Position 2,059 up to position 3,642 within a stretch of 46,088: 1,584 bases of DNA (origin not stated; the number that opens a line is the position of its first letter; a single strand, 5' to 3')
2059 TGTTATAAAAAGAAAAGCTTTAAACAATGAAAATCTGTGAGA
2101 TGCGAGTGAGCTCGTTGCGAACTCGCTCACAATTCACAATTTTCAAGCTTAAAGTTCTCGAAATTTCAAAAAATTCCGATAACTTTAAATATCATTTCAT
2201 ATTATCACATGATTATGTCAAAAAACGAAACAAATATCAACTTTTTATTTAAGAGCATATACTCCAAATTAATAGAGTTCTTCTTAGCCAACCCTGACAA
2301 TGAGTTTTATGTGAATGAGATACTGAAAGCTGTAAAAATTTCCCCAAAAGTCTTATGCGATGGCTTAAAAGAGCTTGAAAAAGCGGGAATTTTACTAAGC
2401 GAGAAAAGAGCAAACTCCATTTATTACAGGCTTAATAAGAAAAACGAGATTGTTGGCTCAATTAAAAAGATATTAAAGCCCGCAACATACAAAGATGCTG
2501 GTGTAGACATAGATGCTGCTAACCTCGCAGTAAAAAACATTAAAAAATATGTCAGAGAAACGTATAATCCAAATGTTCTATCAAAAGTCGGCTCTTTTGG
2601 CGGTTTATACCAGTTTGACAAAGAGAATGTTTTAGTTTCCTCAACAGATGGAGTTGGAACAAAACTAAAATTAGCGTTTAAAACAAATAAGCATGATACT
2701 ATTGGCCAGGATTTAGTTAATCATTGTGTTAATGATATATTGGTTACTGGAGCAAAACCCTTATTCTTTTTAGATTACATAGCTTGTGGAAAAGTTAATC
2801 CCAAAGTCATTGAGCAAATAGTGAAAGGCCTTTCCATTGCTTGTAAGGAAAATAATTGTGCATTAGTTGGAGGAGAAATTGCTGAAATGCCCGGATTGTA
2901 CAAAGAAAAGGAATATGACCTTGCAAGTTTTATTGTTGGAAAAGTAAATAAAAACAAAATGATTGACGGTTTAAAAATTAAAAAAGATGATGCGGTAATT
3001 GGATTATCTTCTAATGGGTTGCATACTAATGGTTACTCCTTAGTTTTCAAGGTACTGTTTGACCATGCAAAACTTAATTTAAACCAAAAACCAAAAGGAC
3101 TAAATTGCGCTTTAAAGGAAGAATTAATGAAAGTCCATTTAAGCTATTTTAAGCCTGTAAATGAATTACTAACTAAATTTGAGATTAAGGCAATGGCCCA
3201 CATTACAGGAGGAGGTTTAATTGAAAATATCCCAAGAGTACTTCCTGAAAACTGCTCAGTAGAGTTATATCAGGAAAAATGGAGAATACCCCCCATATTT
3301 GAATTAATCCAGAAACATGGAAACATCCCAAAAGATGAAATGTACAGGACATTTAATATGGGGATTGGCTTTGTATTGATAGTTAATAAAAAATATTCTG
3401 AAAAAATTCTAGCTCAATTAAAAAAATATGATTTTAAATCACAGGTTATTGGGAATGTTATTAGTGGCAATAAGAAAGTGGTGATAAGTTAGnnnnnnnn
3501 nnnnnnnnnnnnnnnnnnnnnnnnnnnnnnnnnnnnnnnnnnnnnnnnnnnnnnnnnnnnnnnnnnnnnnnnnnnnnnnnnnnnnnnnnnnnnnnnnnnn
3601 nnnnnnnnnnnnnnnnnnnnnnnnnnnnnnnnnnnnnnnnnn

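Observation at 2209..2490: Winged-helix DNA-binding domain translationally fused to PurM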

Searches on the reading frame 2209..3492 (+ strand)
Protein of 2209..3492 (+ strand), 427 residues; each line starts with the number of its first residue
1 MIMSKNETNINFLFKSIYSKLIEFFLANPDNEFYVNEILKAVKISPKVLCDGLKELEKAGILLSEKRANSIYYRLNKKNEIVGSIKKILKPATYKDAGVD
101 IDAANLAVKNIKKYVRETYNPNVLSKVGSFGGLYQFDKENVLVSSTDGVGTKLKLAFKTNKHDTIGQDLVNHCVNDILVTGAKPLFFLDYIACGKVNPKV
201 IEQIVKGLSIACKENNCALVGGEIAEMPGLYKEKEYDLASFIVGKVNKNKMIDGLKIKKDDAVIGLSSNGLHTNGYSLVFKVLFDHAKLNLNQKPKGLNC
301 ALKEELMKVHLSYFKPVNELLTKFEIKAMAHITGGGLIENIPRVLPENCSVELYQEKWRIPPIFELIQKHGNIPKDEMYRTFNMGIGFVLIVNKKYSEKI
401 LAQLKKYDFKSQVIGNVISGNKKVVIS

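Call 3: search_protein_families(library=pfam, proteins=[window:2209-3492:+], max_evalue=10)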
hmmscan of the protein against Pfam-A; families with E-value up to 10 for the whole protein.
window:2209-3492:+ (427 aa): 5 families
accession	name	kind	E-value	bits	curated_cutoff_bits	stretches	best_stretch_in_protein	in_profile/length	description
PF02769.27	AIRS_C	-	1.2e-29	103.9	23.1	1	259-425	2-153/156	AIR synthase related protein, C-terminal domain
PF00586.29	AIRS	-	1e-25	90.8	24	1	132-246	5-112/112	AIR synthase related protein, N-terminal domain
PF02082.26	Rrf2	-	0.015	15.9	30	1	29-66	20-57/132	Iron-dependent Transcriptional regulator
PF07848.18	PaaX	-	0.15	12.7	24.8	1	37-77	28-68/70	PaaX-like protein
PF01022.26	HTH_5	-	0.17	12.2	22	1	28-62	13-45/47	Bacterial regulatory protein, arsR family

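Call 4: search_protein_families(library=ncbifam, proteins=[window:2209-3492:+], max_evalue=10)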
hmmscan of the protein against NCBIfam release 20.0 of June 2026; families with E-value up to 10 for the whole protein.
window:2209-3492:+ (427 aa): 19 families
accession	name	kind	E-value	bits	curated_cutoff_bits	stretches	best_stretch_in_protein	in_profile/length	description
TIGR00878.1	purM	equivalog_domain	9.8e-120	399.7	236.35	1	93-419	2-331/332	phosphoribosylformylglycinamidine cyclo-ligase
TIGR01379.1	thiL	equivalog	1.2e-13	50.8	184.15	1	109-425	4-301/320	thiamine-phosphate kinase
TIGR02124.1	hypE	equivalog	4.9e-11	42.2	251.6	1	162-426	62-309/332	hydrogenase expression/formation protein HypE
TIGR01736.1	FGAM_synth_II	equivalog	2.3e-07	29.5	525.75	2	166-338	453-620/718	phosphoribosylformylglycinamidine synthase subunit PurL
TIGR03267.1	methan_mark_2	hypoth_equivalog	5.2e-07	29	365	2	110-264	26-169/323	methanogenesis marker 2 protein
NF033788.1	HTH_metalloreg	subfamily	1.1e-06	28.4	55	1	31-78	24-71/77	metalloregulator ArsR/SmtB family transcription factor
NF002290.1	PRK01213.1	equivalog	1.4e-06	26.8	648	2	164-308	455-600/723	phosphoribosylformylglycinamidine synthase subunit PurL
TIGR00476.1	selD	equivalog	1.4e-05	24.5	125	1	171-345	82-237/311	selenide, water dikinase SelD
NF004353.0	PRK05731.2-2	equivalog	7.7e-05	21.9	301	1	132-264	23-146/311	thiamine-phosphate kinase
NF041413.1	ArsR_Rv2640c_fam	equivalog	7.8e-05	23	155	1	19-91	45-115/118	Rv2640c family ArsR-like transcriptional regulator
TIGR04049.1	AIR_rel_sll0787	hypoth_equivalog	0.00028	20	321.3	2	174-264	84-165/318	sll0787 family AIR synthase-like protein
NF004351.0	PRK05731.1-4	equivalog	0.00037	19.7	324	1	162-279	71-183/321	thiamine-phosphate kinase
NF002098.0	PRK00943.1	equivalog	0.0011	18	299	1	134-250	55-161/347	selenide, water dikinase SelD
NF004354.0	PRK05731.2-3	equivalog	0.0013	18.2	204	1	170-307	56-163/273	thiamine-phosphate kinase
NF033789.1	repress_SdpR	subfamily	0.0081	16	100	1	35-77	24-66/79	autorepressor SdpR family transcription factor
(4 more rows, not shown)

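Call 9: find_homologous_proteins(query=window:2209-3489:+)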
Query window:2209-3489:+ (427 aa): 8000 proteins with E <= 0.001 among 8000 candidates; the best 120 are listed.
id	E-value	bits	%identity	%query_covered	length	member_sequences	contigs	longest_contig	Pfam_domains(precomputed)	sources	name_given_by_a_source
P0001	9.8e-277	935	100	100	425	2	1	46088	PF00586.30,PF02769.28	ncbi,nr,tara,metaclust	ncbi:phosphoribosylformylglycinamidine cyclo-ligase [Candidatus Woesearchaeota archaeon]|nr:phosphor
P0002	3.9e-244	828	89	100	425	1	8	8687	PF00586.30,PF02769.28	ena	-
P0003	1.4e-230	783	85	96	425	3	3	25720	PF00586.30,PF02769.28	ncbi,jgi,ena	jgi:phosphoribosylformylglycinamidine cyclo-ligase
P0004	7.1e-229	778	85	98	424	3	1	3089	PF00586.30,PF02769.28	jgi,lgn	-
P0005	1.1e-228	777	82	100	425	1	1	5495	PF00586.30,PF02769.28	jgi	-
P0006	9.2e-228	774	83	99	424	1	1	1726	PF00586.30,PF02769.28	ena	-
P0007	6.3e-222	755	80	99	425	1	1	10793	PF00586.30,PF02769.28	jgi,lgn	-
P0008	1.3e-218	744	79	100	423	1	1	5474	PF00586.30,PF02769.28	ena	-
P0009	1.6e-213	727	78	99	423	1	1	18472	PF00586.30,PF02769.28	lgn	-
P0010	1.7e-209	714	76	99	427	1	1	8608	PF00586.30,PF02769.28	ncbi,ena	-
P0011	2.8e-204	697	73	99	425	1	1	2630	PF00586.30,PF02769.28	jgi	jgi:phosphoribosylformylglycinamidine cyclo-ligase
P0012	4.2e-203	693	73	100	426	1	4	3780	PF00586.30,PF02769.28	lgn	-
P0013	7.2e-202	689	73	100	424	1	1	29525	PF00586.30,PF02769.28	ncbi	-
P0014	3.0e-201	687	73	100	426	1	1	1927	PF00586.30,PF02769.28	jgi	jgi:phosphoribosylformylglycinamidine cyclo-ligase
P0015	3.4e-201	687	73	99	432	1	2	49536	PF00586.30,PF02769.28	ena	-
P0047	2.9e-153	529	69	79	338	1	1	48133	PF00586.30,PF02769.28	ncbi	ncbi:phosphoribosylformylglycinamidine cyclo-ligase [Nanoarchaeota archaeon]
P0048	1.8e-145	503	69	77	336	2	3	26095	PF00586.30,PF02769.28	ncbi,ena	-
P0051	2.0e-139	483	69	72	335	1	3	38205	PF00586.30,PF02769.28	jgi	-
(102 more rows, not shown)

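Call 36: predict_structure(alignment_id=A3)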
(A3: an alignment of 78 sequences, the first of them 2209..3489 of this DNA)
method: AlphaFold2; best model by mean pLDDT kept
length: 427 residues; sequences in the alignment: 78
mean_pLDDT: 92.0   pTM: 0.81
mean pLDDT of the five models: 92.0, 91.7, 91.4, 90.5, 90.0
residues with pLDDT >= 90: 328; 70-90: 82; 50-70: 9; < 50: 8
segments of 3 or more residues with pLDDT < 50: 1-8
pLDDT, mean of each block of 10 residues (from residue 1): 43 67 88 91 86 89 91 90 78 82 94 95 86 87 94 95 95 98 96 96 97 97 90 93 95 97 97 92 98 95 96 98 98 95 98 97 97 96 97 98 97 98 97
secondary structure, 60 per line:
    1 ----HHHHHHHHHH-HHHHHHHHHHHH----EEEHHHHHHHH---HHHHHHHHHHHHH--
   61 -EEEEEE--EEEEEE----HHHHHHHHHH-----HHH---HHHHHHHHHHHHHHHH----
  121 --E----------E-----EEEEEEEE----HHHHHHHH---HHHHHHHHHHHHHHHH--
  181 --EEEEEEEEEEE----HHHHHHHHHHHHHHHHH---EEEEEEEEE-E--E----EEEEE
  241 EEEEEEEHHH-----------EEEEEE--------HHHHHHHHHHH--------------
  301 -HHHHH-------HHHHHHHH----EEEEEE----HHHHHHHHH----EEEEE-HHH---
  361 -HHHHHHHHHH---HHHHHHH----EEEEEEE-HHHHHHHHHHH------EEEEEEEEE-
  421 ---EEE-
elements in order: H5-14 H16-27 E32-34 H35-42 H46-58 E62-67 E70-75 H80-89 H101-116 E140-147 H152-159 H163-178 E183-193 H198-214 E218-226 E236-247 E262-267 H276-286 H302-306 H314-321 E326-331 H336-344 E349-353 H362-371 H375-381 E386-392 H394-404 E411-419 E424-426

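Call 42: fold_search(model_id=the predicted structure, library=pdb)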
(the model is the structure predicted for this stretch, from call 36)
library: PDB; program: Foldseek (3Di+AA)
matches with E <= 10: 1642; with E <= 0.001: 109
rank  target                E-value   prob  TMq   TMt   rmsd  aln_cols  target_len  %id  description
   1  1cli_B                9.8e-44  1.00  0.72  0.94   1.7       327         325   42  X-RAY CRYSTAL STRUCTURE OF AMINOIMIDAZOLE RIBONUCLEOTIDE SYNTHETASE (PURM), FROM THE E. COLI PURINE BIOSYNTHETIC PATHW (released 1999-10-06)
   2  1cli_A                1.6e-43  1.00  0.76  0.94   1.8       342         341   43  X-RAY CRYSTAL STRUCTURE OF AMINOIMIDAZOLE RIBONUCLEOTIDE SYNTHETASE (PURM), FROM THE E. COLI PURINE BIOSYNTHETIC PATHW (released 1999-10-06)
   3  2z01                  1.9e-43  1.00  0.70  0.95   1.5       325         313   46  Crystal structure of phosphoribosylaminoimidazole synthetase from Geobacillus kaustophilus (released 2007-11-06)
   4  3m84_A                3.1e-43  1.00  0.73  0.89   5.8       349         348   43  Crystal Structure of Phosphoribosylaminoimidazole Synthetase from Francisella tularensis (released 2010-07-14)
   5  2btu_A                8.2e-43  1.00  0.71  0.94   1.9       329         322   50  Crystal structure of Phosphoribosylformylglycinamidine cyclo-ligase from Bacillus Anthracis at 2.3A resolution. (released 2006-08-23)
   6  5vk4_B                1.3e-42  1.00  0.73  0.94   1.8       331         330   45  Crystal structure of a phosphoribosylformylglycinamidine cyclo-ligase from Neisseria gonorrhoeae bound to AMPPNP and m (released 2017-05-10)
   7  3p4e                  2.4e-42  1.00  0.72  0.94   1.7       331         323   42  Phosphoribosylformylglycinamidine cyclo-ligase from Vibrio cholerae (released 2010-10-20)
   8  3m84_B                2.4e-42  1.00  0.74  0.90   2.5       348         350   43  Crystal Structure of Phosphoribosylaminoimidazole Synthetase from Francisella tularensis (released 2010-07-14)
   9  9jzw_C                2.6e-42  1.00  0.75  0.94   1.8       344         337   43  Crystal structure of E. coli AIR synthetase (released 2025-10-15)
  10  5vk4_A                6.4e-42  1.00  0.72  0.94   1.6       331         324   44  Crystal structure of a phosphoribosylformylglycinamidine cyclo-ligase from Neisseria gonorrhoeae bound to AMPPNP and m (released 2017-05-10)
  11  9jzw_B                8.6e-42  1.00  0.71  0.95   1.5       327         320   42  Crystal structure of E. coli AIR synthetase (released 2025-10-15)
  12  2btu_B                4.4e-41  1.00  0.68  0.93   2.3       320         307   50  Crystal structure of Phosphoribosylformylglycinamidine cyclo-ligase from Bacillus Anthracis at 2.3A resolution. (released 2006-08-23)
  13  3qty_B                7.2e-41  1.00  0.72  0.92   2.0       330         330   43  Crystal structure of Phosphoribosylaminoimidazole Synthetase from Francisella tularensis complexed with pyrophosphate (released 2011-03-16)
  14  2v9y_B                8.0e-39  1.00  0.65  0.90   1.7       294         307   46  Human aminoimidazole ribonucleotide synthetase (released 2007-09-11)
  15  2v9y_A                1.2e-38  1.00  0.65  0.88   1.7       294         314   46  Human aminoimidazole ribonucleotide synthetase (released 2007-09-11)
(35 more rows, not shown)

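Call 71: find_encoding_contigs(protein=P0048, flank=3000, max_places=1)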
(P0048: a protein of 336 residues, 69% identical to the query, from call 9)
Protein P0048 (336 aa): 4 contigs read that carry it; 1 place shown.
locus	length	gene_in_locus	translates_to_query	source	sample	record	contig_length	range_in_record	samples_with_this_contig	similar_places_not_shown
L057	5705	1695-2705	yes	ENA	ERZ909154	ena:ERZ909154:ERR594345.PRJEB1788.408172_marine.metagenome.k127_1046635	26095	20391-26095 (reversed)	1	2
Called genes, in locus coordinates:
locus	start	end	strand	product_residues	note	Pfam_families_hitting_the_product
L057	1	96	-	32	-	?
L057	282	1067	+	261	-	PF13507:GATase_5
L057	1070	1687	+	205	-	PF00551:Formyl_trans_N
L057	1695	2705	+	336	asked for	PF00586:AIRS, PF02769:AIRS_C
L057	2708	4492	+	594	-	PF00731:AIRC, PF01259:SAICAR_synt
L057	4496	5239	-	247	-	PF01925:TauE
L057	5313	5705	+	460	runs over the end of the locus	PF00206:Lyase_1, PF08328:ASL_C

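Call 72: find_encoding_contigs(protein=P0051, flank=3000, max_places=1)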
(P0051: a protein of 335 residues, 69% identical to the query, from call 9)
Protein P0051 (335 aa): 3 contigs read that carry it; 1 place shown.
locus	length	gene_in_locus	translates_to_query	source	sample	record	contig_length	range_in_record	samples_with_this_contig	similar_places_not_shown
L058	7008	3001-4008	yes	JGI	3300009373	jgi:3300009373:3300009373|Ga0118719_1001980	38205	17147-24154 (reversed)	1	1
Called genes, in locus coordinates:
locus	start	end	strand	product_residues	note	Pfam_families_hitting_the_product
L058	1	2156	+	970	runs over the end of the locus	PF02700:PurS (weak), PF18072:FGAR-AT_linker, PF00586:AIRS, PF02769:AIRS_C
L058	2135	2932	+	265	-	PF13507:GATase_5, PF00117:GATase (weak), PF07685:GATase_3 (faint)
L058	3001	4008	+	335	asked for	PF00586:AIRS, PF02769:AIRS_C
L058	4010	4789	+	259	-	PF00731:AIRC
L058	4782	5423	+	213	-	PF00702:Hydrolase, PF13419:HAD_2, PF13242:Hydrolase_like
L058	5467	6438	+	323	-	PF01259:SAICAR_synt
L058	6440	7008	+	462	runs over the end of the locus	PF00206:Lyase_1, PF08328:ASL_C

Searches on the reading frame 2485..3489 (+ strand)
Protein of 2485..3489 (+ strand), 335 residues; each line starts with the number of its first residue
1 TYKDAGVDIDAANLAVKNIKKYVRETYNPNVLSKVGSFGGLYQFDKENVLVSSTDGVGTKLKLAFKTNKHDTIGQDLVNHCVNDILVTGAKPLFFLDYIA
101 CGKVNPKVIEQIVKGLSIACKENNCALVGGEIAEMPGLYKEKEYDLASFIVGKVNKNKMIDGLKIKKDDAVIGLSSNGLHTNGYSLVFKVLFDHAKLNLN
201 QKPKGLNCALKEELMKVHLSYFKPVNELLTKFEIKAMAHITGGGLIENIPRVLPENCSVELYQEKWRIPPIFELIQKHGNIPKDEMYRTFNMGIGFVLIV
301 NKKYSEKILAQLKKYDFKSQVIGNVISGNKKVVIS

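Call 96: search_solved_structures(query=window:2485-3489:+, max_evalue=1e-10)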
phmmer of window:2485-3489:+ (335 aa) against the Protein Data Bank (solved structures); distinct sequences matched with E-value up to 1e-10: 20.
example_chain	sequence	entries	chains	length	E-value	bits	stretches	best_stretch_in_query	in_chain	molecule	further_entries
2btu_A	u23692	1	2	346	1.1e-103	350.2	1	2-328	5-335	PHOSPHORIBOSYL-AMINOIMIDAZOLE SYNTHETASE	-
2z01_A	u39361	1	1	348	3e-100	338.8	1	2-328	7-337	Phosphoribosylformylglycinamidine cyclo-ligase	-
5vk4_A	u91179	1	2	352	5.5e-95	321.5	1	1-306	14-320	Phosphoribosylformylglycinamidine cyclo-ligase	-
3p4e_A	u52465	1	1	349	9.6e-89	301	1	1-330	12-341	Phosphoribosylformylglycinamidine cyclo-ligase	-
1cli_A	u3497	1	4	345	1.3e-86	294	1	1-323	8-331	PROTEIN (PHOSPHORIBOSYL-AMINOIMIDAZOLE SYNTHETASE)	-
9jzw_A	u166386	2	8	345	1.3e-86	294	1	1-323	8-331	Phosphoribosylformylglycinamidine cyclo-ligase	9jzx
3m84_A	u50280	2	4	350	2.7e-84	286.4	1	2-330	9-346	Phosphoribosylformylglycinamidine cyclo-ligase | Phosphoribosylaminoimidazole (AIR) synthetase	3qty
2v9y_A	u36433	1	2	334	2.4e-82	280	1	35-327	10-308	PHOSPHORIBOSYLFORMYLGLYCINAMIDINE CYCLO-LIGASE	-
9vnu_A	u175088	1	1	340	8.9e-82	278.1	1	1-328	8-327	Phosphoribosylformylglycinamidine cyclo-ligase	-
5avm_A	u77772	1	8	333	5.3e-78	265.7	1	2-313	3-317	Phosphoribosylformylglycinamidine cyclo-ligase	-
7lvp_A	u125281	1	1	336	3.8e-66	226.8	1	35-325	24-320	AIR synthase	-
9jzy_A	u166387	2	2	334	2.1e-58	201.3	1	1-333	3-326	Phosphoribosylformylglycinamidine cyclo-ligase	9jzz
9k05_A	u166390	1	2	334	6.7e-57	196.4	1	1-328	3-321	Phosphoribosylformylglycinamidine cyclo-ligase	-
9k00_A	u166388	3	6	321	1.8e-55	191.7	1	34-328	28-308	Phosphoribosylformylglycinamidine cyclo-ligase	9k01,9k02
9k06_A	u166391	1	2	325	7.8e-55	189.6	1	35-328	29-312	Phosphoribosylformylglycinamidine cyclo-ligase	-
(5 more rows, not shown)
